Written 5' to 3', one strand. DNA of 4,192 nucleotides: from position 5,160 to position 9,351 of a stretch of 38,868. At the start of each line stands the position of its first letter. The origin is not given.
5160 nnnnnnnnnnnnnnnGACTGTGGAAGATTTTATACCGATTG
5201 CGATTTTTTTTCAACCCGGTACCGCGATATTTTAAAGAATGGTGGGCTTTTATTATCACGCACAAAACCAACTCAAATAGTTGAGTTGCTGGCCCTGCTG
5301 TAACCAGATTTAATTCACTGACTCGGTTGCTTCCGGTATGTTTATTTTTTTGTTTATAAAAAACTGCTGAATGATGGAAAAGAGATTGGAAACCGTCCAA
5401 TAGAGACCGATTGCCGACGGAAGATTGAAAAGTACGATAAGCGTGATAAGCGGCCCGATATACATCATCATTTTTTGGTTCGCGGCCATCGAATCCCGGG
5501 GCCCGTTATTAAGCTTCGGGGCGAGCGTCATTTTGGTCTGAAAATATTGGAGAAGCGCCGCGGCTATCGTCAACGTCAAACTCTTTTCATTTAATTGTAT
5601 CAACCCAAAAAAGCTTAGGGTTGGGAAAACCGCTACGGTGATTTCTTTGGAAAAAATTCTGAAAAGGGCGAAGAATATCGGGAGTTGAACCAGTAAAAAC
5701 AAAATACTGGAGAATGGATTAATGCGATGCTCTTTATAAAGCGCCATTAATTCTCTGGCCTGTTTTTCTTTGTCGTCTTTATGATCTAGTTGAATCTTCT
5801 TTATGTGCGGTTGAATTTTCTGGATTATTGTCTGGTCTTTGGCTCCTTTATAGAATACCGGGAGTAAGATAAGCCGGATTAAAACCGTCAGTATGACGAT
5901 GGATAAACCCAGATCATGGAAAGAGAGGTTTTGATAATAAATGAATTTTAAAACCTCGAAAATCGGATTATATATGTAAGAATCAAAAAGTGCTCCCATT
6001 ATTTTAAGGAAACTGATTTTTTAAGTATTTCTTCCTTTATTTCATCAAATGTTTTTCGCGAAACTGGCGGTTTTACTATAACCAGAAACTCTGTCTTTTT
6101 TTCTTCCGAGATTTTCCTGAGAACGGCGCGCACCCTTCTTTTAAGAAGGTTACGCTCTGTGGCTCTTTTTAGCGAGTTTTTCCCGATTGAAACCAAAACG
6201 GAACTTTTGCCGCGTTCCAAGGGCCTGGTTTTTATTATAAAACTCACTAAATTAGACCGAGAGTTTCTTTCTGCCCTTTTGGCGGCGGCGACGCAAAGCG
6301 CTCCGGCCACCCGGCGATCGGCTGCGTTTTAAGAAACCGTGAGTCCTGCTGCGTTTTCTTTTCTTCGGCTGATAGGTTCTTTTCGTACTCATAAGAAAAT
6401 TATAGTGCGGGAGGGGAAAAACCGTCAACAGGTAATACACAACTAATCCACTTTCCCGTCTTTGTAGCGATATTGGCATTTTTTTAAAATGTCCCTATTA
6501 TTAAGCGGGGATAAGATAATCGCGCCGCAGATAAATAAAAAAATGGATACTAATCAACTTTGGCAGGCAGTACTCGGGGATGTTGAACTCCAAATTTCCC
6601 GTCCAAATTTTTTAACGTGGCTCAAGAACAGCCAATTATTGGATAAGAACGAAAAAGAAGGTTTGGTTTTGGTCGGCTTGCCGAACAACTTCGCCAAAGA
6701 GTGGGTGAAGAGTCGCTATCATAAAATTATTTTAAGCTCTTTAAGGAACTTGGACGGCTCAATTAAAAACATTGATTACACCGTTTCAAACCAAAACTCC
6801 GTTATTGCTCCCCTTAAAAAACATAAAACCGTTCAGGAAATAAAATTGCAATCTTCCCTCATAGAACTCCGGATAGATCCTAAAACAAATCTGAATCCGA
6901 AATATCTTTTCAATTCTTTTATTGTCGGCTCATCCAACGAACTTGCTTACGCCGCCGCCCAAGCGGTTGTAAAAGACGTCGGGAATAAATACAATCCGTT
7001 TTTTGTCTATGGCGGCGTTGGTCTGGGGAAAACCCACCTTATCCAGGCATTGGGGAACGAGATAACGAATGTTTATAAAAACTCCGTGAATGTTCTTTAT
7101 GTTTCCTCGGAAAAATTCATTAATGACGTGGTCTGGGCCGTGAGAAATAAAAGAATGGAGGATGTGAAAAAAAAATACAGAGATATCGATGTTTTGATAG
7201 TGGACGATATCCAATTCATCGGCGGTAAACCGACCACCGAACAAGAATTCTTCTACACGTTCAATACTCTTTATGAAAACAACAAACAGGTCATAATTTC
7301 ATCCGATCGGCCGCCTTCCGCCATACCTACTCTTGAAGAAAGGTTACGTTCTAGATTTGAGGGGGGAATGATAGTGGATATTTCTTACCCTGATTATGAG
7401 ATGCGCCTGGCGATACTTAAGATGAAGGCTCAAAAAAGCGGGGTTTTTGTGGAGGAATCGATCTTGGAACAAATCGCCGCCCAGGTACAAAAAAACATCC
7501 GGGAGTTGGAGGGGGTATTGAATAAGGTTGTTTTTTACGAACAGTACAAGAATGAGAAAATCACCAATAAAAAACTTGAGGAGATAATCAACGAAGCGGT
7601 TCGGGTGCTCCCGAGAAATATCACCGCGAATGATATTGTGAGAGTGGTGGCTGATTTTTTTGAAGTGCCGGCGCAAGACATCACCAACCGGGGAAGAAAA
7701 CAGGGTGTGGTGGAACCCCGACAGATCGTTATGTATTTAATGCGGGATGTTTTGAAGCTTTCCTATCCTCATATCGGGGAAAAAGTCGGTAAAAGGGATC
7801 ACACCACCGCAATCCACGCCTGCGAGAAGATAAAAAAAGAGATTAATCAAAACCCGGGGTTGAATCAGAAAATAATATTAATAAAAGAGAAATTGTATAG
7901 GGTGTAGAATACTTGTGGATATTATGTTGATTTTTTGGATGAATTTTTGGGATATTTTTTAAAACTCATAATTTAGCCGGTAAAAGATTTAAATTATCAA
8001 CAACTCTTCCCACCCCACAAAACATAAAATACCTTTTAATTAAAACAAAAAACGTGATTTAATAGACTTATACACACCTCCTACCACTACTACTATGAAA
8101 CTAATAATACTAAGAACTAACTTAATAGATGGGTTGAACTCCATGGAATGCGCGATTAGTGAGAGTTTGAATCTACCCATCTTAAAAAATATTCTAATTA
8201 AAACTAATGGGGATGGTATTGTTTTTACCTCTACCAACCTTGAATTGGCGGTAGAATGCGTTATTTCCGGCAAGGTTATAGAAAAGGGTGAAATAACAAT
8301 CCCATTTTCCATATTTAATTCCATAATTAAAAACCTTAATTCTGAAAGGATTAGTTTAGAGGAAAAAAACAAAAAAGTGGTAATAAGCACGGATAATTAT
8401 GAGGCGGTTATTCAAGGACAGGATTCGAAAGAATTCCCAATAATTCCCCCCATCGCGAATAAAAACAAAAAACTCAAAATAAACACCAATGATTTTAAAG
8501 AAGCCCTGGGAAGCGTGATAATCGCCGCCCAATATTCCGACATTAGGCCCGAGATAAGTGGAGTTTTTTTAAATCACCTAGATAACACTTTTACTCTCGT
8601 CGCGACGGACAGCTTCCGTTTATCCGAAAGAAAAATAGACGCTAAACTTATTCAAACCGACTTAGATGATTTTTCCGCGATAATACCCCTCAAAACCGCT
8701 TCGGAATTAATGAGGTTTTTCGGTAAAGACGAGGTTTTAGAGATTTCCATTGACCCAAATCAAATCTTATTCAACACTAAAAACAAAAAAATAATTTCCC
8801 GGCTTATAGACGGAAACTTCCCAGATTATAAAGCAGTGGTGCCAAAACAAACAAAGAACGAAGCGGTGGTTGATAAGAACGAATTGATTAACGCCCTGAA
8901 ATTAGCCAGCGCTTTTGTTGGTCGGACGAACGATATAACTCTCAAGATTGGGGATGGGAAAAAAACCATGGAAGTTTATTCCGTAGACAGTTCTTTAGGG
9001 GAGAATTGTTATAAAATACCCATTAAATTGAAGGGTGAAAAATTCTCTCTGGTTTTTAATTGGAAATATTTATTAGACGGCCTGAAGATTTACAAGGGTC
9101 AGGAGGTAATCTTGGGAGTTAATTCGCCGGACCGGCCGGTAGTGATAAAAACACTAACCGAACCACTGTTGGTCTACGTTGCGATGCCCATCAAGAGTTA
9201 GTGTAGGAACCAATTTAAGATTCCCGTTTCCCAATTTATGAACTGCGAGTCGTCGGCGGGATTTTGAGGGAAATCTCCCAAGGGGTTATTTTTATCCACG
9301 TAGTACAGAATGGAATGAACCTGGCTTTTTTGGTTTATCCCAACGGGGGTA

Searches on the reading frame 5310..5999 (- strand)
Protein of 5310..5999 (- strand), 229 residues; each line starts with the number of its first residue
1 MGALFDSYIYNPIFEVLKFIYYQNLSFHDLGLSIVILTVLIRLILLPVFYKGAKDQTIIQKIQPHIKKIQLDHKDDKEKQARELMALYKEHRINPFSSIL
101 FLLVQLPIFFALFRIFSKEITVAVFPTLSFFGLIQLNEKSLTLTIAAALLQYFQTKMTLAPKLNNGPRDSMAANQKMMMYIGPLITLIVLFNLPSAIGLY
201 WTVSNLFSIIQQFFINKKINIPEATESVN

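Call 44: search_protein_families(library=pfam, proteins=[window:5310-5999:-], max_evalue=0.001)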
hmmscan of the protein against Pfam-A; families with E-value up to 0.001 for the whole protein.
window:5310-5999:- (229 aa): 1 family
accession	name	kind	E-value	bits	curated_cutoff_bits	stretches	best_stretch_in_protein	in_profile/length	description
PF02096.25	60KD_IMP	-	5e-48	163.6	35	1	31-217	2-163/163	60Kd inner membrane protein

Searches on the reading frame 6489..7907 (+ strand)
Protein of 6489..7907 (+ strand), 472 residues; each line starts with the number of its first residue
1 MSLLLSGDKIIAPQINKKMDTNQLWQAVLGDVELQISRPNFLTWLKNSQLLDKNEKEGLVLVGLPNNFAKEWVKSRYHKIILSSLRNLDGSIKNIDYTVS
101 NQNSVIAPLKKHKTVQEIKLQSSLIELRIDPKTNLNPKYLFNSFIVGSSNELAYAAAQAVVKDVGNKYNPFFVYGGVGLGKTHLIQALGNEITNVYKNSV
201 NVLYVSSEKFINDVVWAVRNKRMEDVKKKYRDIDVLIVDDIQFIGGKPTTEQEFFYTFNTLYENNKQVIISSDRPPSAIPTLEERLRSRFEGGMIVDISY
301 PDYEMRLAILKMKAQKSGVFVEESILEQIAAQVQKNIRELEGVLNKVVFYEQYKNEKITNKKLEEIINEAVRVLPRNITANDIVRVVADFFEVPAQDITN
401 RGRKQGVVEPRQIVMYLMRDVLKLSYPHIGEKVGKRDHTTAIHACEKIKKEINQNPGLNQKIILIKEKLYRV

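Call 44: search_protein_families(library=pfam, proteins=[window:6489-7907:+], max_evalue=0.001)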
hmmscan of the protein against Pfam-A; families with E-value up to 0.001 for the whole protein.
window:6489-7907:+ (472 aa): 6 families
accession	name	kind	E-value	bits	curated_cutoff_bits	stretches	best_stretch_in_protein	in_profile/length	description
PF00308.24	Bac_DnaA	-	5.5e-64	215.7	23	1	135-297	1-162/162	Bacterial DnaA ATPAse domain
PF08299.17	Bac_DnaA_C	-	2e-25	89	31.5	1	381-448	2-69/69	Bacterial dnaA protein helix-turn-helix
PF11638.13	DnaA_N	-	2.2e-13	50.2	24.6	1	22-86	1-64/65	DnaA N-terminal domain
PF01695.23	IstB_IS21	-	3.1e-09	37.1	24.1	1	172-273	96-193/238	IstB-like ATP binding protein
PF00004.35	AAA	-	4.7e-07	30.8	21.2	1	173-290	3-127/131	ATPase family associated with various cellular activities (AAA)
PF13401.12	AAA_22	-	5.2e-05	24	27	0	171-263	8-109/130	AAA domain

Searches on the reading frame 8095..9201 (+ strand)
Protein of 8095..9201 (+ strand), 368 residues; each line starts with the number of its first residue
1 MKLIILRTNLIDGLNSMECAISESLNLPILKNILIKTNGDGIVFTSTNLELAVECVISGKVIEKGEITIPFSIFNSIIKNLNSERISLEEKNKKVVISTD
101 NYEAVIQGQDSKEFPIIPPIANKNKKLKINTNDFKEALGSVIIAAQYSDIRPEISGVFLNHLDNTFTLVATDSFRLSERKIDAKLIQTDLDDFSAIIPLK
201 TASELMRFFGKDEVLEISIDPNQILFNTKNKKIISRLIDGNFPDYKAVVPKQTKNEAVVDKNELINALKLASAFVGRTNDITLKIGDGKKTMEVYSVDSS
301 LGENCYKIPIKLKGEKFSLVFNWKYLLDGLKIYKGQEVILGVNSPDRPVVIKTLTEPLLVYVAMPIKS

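Call 44: search_protein_families(library=pfam, proteins=[window:8095-9201:+], max_evalue=0.001)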
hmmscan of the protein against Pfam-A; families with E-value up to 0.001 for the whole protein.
window:8095-9201:+ (368 aa): 3 families
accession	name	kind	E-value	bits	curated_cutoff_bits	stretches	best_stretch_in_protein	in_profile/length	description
PF02767.21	DNA_pol3_beta_2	-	8.9e-29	100.6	27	1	129-244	2-116/116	DNA polymerase III beta subunit, central domain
PF00712.24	DNA_pol3_beta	-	4.7e-21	75.6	24.4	1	1-118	1-120/120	DNA polymerase III beta subunit, N-terminal domain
PF02768.20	DNA_pol3_beta_3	-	1.6e-16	60.7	27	1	247-366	2-120/121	DNA polymerase III beta subunit, C-terminal domain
